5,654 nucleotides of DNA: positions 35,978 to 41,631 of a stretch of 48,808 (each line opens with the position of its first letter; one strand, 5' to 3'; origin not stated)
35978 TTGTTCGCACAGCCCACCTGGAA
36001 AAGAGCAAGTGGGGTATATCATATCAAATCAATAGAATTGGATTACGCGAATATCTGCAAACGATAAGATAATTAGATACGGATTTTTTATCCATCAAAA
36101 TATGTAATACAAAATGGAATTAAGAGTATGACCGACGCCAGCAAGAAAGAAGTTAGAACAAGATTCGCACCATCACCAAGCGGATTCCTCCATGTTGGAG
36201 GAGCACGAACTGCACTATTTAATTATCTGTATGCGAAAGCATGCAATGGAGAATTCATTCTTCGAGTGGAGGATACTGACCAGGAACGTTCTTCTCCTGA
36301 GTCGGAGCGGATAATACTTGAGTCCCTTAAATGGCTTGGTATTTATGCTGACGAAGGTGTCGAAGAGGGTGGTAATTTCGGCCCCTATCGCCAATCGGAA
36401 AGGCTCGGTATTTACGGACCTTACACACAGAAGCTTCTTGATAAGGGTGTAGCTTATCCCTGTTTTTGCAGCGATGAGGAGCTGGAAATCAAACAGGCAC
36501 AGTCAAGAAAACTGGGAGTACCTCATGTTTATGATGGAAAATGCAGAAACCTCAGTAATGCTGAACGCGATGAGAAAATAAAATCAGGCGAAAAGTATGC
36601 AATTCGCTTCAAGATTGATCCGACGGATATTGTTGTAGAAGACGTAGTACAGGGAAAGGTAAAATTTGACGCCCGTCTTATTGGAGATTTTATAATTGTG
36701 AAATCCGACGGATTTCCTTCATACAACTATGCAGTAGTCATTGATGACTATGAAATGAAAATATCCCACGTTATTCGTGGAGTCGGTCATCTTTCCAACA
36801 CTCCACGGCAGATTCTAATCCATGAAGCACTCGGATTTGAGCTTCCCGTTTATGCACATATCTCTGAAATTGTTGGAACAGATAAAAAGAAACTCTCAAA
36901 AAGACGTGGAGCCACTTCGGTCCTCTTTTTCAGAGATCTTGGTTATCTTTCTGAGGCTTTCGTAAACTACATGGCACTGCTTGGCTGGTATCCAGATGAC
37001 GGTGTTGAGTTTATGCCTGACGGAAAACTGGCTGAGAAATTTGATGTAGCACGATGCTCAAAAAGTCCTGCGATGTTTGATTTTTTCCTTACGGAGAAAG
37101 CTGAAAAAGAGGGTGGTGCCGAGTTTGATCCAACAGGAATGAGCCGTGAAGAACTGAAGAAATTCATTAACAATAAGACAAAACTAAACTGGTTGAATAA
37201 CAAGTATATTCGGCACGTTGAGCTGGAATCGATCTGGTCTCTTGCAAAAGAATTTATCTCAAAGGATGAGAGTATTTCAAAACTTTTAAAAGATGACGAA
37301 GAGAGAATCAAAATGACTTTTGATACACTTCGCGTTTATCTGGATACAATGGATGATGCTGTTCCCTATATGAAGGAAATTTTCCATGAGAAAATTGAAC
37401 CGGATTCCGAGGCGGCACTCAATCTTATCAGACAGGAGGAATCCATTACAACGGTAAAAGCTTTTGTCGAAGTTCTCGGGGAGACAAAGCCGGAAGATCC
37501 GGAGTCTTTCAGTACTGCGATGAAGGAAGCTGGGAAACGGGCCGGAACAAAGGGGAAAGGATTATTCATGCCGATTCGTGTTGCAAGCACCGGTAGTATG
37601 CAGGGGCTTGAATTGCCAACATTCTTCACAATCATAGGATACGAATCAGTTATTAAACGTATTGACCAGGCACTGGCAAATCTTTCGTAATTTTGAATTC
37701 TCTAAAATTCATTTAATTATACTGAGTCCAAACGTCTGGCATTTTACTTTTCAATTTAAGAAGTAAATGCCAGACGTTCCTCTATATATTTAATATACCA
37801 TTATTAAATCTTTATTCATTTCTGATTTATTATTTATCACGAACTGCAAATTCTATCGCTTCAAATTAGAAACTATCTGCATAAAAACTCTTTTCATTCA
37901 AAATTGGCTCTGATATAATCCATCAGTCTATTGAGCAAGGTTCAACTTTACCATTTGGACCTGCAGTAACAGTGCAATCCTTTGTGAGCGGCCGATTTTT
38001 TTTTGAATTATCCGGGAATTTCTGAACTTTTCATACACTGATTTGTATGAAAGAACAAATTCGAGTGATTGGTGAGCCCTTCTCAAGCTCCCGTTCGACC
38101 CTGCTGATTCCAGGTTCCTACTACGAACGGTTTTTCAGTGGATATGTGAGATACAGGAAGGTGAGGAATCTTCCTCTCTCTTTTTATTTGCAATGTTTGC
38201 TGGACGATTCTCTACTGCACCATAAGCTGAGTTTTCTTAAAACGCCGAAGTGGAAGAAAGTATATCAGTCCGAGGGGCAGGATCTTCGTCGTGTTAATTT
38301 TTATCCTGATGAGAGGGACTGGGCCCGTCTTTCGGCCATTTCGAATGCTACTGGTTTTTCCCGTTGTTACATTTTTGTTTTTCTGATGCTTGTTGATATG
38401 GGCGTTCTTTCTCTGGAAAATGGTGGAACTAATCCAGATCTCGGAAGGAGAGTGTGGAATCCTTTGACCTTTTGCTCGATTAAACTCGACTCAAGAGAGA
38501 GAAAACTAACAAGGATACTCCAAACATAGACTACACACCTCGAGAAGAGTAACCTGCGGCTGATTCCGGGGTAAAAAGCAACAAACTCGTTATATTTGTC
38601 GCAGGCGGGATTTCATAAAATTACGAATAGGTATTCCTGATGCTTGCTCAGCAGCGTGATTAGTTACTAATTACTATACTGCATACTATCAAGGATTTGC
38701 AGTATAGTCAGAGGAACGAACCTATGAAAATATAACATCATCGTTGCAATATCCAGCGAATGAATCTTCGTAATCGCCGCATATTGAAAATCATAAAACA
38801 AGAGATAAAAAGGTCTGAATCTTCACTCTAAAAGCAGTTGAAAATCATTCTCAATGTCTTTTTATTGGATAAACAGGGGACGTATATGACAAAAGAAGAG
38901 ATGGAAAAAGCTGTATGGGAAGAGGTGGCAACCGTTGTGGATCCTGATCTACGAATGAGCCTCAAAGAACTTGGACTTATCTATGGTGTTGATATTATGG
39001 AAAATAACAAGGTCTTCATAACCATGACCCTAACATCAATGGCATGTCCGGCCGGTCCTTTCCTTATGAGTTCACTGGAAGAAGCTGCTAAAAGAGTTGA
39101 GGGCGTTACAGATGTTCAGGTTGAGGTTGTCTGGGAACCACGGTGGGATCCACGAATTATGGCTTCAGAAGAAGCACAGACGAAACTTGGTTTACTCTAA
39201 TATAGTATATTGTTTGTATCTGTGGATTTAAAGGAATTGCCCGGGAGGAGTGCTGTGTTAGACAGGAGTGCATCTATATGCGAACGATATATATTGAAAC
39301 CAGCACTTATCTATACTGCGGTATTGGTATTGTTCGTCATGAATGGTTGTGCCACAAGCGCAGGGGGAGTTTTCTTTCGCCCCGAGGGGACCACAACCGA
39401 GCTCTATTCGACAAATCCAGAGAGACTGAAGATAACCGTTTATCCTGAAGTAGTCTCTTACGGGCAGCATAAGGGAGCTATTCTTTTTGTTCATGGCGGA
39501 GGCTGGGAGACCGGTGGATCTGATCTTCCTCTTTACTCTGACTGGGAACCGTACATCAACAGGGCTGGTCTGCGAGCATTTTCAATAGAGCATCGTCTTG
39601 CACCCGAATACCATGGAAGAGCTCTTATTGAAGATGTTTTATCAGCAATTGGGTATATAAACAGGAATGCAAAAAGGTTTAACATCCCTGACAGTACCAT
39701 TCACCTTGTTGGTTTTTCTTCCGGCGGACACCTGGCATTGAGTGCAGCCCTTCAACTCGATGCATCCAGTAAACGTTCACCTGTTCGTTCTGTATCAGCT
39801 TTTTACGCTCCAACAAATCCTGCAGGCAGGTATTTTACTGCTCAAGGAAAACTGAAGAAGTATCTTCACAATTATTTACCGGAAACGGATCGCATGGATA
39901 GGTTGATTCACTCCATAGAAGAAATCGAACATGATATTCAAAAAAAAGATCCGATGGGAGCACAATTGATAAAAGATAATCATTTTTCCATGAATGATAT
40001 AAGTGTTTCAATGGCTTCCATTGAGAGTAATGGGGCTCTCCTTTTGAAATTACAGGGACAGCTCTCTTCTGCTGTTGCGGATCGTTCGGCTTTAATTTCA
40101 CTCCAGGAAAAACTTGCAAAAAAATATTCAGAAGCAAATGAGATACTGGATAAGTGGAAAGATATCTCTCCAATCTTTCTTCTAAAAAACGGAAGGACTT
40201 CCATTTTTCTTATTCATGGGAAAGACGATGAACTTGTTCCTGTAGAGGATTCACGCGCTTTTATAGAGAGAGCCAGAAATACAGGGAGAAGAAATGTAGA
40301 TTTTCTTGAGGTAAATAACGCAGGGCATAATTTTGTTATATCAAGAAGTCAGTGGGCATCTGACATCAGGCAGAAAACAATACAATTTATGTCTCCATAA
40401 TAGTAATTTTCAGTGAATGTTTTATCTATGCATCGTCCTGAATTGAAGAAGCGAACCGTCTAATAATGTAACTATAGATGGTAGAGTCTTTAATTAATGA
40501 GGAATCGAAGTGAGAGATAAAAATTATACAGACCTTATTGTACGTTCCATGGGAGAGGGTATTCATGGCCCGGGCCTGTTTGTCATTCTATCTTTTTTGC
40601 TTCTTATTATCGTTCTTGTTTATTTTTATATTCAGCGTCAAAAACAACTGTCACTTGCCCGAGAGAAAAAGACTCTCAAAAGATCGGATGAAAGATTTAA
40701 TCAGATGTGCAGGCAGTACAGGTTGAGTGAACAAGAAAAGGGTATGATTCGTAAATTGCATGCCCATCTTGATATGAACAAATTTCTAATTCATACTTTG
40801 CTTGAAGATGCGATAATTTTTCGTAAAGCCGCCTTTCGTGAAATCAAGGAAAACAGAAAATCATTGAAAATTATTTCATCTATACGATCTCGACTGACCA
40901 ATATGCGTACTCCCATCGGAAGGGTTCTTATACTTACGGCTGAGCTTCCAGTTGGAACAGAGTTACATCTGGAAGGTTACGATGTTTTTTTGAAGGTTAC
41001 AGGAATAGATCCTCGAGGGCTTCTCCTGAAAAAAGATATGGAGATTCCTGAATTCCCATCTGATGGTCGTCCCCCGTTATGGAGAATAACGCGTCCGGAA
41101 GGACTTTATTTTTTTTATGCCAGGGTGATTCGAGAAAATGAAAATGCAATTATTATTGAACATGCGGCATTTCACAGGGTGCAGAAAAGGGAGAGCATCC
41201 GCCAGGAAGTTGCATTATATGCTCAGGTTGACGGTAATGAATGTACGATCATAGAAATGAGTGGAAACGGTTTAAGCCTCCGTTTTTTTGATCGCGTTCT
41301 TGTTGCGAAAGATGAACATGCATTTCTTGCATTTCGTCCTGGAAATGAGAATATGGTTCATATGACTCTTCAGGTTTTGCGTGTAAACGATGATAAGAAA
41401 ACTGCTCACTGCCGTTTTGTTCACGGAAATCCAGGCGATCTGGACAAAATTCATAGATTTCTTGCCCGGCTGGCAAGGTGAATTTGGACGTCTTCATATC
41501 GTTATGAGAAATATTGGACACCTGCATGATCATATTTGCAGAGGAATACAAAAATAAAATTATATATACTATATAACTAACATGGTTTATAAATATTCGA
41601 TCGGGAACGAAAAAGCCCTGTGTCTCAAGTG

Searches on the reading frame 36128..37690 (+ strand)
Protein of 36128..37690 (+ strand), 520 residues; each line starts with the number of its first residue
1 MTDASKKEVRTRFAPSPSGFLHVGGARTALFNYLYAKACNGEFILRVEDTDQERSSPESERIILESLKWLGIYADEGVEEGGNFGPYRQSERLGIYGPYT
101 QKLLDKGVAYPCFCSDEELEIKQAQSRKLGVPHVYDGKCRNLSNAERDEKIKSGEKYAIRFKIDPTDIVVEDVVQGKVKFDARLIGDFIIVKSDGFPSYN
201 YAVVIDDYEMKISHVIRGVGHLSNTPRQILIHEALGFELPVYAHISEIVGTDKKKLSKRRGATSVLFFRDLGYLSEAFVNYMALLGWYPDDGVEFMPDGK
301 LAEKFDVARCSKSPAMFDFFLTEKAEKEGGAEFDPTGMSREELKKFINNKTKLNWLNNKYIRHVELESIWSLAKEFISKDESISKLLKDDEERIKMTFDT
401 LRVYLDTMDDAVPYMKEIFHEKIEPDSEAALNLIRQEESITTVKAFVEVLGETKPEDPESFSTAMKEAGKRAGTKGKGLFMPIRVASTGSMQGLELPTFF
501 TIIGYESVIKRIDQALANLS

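Call 49: search_protein_families(library=pfam, proteins=[window:36128-37690:+], max_evalue=0.00001)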
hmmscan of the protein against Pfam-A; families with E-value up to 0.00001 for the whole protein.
window:36128-37690:+ (520 aa): 2 families
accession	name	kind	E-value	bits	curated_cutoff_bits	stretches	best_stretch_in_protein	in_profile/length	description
PF00749.27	tRNA-synt_1c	-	4.3e-97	325.2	23.4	1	8-318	1-308/314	tRNA synthetases class I (E and Q), catalytic domain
PF19269.4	Anticodon_2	-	2.6e-16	60.8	23.6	1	383-516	9-141/141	Anticodon binding domain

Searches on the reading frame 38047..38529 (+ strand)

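Call 49: search_protein_families(library=pfam, proteins=[window:38047-38529:+], max_evalue=0.00001)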
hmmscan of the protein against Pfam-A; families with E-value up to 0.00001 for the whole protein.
window:38047-38529:+ (160 aa): 1 family
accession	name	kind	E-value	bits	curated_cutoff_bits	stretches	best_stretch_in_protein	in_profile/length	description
PF07600.16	DUF1564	-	1.7e-13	51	25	1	14-117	21-118/167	Protein of unknown function (DUF1564)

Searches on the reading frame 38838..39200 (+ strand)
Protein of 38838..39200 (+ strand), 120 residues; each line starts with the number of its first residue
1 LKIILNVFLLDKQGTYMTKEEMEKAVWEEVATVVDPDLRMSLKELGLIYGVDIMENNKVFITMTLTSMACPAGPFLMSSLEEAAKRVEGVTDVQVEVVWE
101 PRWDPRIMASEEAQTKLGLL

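Call 49: search_protein_families(library=pfam, proteins=[window:38838-39200:+], max_evalue=0.00001)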
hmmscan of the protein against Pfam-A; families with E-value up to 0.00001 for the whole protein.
window:38838-39200:+ (120 aa): 1 family
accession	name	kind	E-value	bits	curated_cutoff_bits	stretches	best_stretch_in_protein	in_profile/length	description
PF01883.24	FeS_assembly_P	-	6.7e-14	52.4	23.5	1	24-97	2-73/73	Iron-sulfur cluster assembly protein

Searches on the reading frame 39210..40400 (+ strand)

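Call 49: search_protein_families(library=pfam, proteins=[window:39210-40400:+], max_evalue=0.00001)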
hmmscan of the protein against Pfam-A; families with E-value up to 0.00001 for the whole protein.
window:39210-40400:+ (396 aa): 6 families
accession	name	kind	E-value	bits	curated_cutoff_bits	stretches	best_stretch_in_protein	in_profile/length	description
PF20434.5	BD-FAE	-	2.4e-25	89.7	26.8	1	90-184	15-111/215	BD-FAE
PF07859.19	Abhydrolase_3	-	2.3e-18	67.1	25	1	91-238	1-159/210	alpha/beta hydrolase fold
PF02230.22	Abhydrolase_2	-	7.2e-08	33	23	0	143-201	86-142/217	Phospholipase/Carboxylesterase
PF12697.13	Abhydrolase_6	-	5.9e-07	30.8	26.3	1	91-377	1-208/217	Alpha/beta hydrolase family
PF00326.27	Peptidase_S9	-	1.5e-06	28.3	22.6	0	311-381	124-195/213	Prolyl oligopeptidase family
PF12146.15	Hydrolase_4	-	8.6e-06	25.6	27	0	329-360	191-222/239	Serine aminopeptidase, S33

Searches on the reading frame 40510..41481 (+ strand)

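Call 60: search_protein_families(library=pfam, proteins=[window:40510-41481:+], max_evalue=0.01)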
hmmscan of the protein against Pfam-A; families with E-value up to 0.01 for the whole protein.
window:40510-41481:+ (323 aa): 1 family
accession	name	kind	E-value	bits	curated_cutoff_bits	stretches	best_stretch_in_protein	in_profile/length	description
PF07238.19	PilZ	-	7.2e-06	26.7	22.5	1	232-319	12-101/102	PilZ domain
